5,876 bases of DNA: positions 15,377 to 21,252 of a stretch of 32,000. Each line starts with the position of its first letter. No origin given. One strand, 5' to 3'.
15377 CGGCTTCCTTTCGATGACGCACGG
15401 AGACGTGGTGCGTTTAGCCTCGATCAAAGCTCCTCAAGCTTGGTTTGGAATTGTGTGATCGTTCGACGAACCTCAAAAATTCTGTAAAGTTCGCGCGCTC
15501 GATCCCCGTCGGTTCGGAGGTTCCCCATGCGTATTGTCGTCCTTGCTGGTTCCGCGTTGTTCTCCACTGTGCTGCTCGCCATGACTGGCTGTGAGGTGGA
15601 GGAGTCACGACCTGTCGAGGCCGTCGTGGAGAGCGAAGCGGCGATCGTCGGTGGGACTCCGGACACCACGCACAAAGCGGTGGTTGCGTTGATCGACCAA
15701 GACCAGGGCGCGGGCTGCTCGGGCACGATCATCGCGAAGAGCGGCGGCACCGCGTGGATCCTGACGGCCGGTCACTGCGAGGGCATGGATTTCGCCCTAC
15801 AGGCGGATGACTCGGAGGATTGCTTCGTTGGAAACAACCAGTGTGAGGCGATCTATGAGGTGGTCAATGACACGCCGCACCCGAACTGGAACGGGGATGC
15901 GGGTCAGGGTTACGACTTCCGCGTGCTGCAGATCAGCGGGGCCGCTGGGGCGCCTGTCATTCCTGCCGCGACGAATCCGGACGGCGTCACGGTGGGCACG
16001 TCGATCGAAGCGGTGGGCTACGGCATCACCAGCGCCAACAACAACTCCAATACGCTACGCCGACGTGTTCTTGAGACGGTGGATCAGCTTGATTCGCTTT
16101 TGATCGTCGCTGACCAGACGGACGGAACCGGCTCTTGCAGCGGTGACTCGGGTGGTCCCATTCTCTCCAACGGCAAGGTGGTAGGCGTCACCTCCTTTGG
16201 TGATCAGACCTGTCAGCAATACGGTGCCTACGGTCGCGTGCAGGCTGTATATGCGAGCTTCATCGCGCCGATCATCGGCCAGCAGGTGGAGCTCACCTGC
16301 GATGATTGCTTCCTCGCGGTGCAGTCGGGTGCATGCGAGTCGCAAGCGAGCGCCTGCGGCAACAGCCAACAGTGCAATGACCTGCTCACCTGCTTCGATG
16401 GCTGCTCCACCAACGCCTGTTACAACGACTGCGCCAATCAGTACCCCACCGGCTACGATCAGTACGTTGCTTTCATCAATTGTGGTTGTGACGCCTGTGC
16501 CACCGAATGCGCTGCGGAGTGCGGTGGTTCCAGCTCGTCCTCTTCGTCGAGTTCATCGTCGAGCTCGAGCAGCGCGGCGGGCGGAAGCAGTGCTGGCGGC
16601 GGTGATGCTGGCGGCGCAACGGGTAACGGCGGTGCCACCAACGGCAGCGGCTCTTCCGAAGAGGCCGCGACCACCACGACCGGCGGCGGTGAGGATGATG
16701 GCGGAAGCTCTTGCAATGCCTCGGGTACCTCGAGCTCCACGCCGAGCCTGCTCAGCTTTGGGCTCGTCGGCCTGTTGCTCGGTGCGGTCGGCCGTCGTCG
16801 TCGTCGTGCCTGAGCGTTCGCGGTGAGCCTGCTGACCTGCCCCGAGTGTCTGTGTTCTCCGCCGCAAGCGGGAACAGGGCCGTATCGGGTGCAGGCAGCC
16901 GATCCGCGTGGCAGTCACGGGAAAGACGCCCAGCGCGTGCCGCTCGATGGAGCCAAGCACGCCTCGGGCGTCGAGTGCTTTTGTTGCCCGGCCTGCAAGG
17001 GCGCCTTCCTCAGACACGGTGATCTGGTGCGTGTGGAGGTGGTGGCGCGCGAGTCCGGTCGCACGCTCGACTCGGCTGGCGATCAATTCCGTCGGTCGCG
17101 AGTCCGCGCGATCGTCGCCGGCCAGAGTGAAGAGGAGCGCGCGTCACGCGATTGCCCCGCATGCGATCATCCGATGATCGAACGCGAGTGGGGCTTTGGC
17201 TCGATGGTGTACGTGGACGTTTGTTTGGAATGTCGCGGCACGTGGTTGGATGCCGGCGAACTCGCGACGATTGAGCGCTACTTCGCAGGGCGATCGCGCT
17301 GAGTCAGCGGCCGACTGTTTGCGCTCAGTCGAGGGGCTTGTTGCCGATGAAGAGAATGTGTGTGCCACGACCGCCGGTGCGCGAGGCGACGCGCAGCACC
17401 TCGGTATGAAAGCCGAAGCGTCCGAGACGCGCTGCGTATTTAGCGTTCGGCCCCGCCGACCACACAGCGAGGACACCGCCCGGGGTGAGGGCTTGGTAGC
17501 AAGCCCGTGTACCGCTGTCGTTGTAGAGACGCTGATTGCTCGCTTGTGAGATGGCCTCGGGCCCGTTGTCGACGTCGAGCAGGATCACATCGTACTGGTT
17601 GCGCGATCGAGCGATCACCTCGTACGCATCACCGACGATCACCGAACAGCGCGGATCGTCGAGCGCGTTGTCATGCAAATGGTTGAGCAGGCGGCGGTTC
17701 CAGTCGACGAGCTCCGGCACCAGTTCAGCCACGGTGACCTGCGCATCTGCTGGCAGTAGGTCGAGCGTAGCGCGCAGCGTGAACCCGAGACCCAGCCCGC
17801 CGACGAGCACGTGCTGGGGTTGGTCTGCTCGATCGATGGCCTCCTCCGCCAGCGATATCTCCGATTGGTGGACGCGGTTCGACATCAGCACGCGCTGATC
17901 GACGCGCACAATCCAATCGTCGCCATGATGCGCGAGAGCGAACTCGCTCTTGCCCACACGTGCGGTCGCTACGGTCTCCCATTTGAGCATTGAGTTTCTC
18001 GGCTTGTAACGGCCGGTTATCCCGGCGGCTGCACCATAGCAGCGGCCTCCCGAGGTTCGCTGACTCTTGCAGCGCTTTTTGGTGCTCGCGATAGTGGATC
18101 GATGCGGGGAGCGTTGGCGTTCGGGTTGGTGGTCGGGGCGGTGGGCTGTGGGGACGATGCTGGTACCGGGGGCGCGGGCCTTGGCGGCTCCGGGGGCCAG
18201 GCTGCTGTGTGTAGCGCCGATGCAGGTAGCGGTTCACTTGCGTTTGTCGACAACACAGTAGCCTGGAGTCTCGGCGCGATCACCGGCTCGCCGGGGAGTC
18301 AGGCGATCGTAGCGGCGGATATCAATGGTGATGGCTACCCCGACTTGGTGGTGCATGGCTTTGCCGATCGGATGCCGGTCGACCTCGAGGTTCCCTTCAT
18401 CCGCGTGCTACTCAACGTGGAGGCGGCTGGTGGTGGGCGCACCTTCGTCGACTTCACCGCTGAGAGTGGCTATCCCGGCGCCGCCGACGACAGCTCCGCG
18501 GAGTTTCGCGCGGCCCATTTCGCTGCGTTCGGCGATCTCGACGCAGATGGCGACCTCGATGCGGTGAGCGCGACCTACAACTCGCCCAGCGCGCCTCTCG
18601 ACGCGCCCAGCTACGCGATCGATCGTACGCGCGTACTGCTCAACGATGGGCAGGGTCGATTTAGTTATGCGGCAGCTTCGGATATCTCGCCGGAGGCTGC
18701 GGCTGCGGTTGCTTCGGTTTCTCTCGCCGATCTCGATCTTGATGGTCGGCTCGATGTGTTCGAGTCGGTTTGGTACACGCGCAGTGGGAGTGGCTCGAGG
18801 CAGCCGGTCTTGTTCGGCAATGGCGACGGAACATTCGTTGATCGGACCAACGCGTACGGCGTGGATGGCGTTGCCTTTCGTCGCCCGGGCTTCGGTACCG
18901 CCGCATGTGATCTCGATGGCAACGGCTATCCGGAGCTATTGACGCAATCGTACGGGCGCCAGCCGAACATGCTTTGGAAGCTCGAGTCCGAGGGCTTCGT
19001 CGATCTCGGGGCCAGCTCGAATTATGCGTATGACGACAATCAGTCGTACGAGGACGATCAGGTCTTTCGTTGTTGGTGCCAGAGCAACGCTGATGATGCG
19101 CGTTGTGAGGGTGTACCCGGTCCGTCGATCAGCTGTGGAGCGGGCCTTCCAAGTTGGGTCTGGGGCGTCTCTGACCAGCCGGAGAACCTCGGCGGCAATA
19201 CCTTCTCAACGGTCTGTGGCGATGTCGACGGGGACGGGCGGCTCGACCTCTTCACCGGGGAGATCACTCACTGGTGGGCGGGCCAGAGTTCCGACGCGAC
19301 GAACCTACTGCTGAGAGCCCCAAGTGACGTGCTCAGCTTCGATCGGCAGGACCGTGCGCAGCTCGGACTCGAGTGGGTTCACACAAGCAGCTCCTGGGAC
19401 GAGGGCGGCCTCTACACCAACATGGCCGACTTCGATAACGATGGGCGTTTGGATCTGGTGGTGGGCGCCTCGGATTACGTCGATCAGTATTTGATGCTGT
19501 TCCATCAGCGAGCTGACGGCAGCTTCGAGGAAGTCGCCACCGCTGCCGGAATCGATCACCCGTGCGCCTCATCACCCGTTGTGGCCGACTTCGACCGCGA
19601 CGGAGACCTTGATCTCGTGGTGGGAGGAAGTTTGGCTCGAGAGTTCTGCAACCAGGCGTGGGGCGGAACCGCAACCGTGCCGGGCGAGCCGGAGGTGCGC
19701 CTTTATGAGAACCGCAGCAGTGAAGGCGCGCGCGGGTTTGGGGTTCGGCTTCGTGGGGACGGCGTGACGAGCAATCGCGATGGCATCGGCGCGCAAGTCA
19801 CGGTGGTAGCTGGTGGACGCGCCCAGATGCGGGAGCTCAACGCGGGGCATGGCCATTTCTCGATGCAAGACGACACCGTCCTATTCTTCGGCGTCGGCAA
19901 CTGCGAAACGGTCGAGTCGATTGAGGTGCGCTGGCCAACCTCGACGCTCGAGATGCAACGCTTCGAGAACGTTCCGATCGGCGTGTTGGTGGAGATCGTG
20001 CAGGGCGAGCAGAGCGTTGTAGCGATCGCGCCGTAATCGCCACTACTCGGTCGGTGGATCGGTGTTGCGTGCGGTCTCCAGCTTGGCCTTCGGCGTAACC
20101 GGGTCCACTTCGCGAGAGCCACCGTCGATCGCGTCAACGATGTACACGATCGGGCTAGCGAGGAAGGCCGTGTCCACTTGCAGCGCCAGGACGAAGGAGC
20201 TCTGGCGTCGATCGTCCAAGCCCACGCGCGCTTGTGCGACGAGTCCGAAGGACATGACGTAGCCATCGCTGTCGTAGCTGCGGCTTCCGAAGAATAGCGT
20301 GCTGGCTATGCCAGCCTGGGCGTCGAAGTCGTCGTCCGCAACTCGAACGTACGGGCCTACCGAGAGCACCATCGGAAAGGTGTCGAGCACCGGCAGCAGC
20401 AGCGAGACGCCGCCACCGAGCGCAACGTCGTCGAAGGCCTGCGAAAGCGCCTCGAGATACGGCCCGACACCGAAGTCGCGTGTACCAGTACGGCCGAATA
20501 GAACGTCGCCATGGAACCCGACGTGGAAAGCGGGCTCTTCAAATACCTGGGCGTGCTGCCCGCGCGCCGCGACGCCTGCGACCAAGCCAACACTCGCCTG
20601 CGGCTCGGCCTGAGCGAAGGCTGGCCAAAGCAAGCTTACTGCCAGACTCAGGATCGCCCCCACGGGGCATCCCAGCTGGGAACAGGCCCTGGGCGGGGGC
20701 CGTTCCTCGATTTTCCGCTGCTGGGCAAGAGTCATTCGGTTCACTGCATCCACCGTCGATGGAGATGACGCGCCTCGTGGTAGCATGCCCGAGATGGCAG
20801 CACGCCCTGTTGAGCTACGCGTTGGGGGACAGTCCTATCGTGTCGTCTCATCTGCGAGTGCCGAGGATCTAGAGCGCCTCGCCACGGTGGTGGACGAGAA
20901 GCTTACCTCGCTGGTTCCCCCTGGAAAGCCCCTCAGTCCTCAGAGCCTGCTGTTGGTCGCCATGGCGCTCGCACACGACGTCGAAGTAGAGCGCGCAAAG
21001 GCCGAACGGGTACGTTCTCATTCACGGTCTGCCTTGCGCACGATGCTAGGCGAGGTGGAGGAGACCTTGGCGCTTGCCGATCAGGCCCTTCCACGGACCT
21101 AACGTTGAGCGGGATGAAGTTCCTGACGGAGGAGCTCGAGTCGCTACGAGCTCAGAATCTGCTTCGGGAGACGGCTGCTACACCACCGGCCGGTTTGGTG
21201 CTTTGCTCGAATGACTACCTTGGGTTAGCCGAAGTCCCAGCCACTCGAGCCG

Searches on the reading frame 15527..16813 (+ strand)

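Call 9: search_protein_families(library=pfam, proteins=[window:15527-16813:+], max_evalue=0.1)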
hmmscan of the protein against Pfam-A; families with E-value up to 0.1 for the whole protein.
window:15527-16813:+ (428 aa): 1 family
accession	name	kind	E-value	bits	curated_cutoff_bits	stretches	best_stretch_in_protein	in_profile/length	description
PF00089.32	Trypsin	-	1.3e-21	77.8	20.6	1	40-241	1-215/220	Trypsin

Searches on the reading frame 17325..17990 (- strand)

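Call 9: search_protein_families(library=pfam, proteins=[window:17325-17990:-], max_evalue=0.1)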
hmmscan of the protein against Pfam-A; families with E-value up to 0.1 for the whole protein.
window:17325-17990:- (221 aa): 2 families
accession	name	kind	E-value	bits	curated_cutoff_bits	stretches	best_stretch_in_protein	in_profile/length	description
PF01564.23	Spermine_synth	-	1.6e-11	44.6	22.9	1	56-176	17-130/186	Spermine/spermidine synthase domain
PF05430.17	Methyltransf_30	-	0.0067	16.8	22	1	111-195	29-105/124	S-adenosyl-L-methionine-dependent methyltransferase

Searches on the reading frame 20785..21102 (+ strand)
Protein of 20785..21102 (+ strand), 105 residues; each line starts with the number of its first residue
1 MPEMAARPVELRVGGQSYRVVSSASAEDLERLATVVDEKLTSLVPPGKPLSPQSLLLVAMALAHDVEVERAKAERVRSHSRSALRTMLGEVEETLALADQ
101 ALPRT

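Call 8: search_protein_families(library=pfam, proteins=[window:20785-21102:+])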
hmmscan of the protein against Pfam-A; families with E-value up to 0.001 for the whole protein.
window:20785-21102:+ (105 aa): 1 family
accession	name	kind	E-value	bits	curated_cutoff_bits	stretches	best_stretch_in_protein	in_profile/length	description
PF05164.18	ZapA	-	2.5e-08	34.5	23.8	1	9-86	1-76/88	Cell division protein ZapA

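Call 70: search_protein_families(library=ncbifam, proteins=[window:20785-21102:+], max_evalue=0.00001)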
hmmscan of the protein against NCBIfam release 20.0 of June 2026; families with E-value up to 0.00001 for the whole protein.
window:20785-21102:+ (105 aa): 0 families

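Call 72: find_encoding_contigs(protein=window:20785-21102:+, flank=6000, max_places=4)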
Protein window:20785-21102:+ (105 aa): 15 contigs read that carry it; 4 places shown.
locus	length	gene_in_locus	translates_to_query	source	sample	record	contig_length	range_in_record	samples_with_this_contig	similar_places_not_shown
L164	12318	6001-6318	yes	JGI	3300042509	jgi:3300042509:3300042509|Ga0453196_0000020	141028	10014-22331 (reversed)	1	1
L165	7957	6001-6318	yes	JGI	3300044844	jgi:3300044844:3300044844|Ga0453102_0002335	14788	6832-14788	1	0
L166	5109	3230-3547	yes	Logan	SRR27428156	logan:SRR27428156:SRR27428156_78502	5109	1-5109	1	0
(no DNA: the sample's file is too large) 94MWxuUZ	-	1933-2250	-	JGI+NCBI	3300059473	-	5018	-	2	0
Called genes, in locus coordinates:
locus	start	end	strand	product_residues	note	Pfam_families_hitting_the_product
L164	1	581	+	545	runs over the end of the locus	PF01202:SKI, PF01761:DHQ_synthase, PF24621:DHQS_C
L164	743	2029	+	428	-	-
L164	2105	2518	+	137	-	PF13453:Zn_ribbon_TFIIB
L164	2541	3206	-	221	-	PF01564:Spermine_synth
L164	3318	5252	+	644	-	PF01839:FG-GAP (faint), PF13517:FG-GAP_3, PF07593:UnbV_ASPIC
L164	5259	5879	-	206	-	-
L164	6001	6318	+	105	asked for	PF05164:ZapA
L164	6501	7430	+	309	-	PF00155:Aminotran_1_2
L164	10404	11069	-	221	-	PF00005:ABC_tran, PF13304:AAA_21 (faint)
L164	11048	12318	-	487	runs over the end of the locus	PF00069:Pkinase, PF01636:APH (faint), PF07714:PK_Tyr_Ser-Thr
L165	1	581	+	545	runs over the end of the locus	PF01202:SKI, PF01761:DHQ_synthase, PF24621:DHQS_C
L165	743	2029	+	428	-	-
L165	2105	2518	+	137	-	PF13453:Zn_ribbon_TFIIB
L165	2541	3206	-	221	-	PF01564:Spermine_synth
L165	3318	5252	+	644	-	PF01839:FG-GAP (faint), PF13517:FG-GAP_3, PF07593:UnbV_ASPIC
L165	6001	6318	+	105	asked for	PF05164:ZapA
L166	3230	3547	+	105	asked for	PF05164:ZapA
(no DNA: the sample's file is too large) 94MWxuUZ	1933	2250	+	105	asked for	PF05164:ZapA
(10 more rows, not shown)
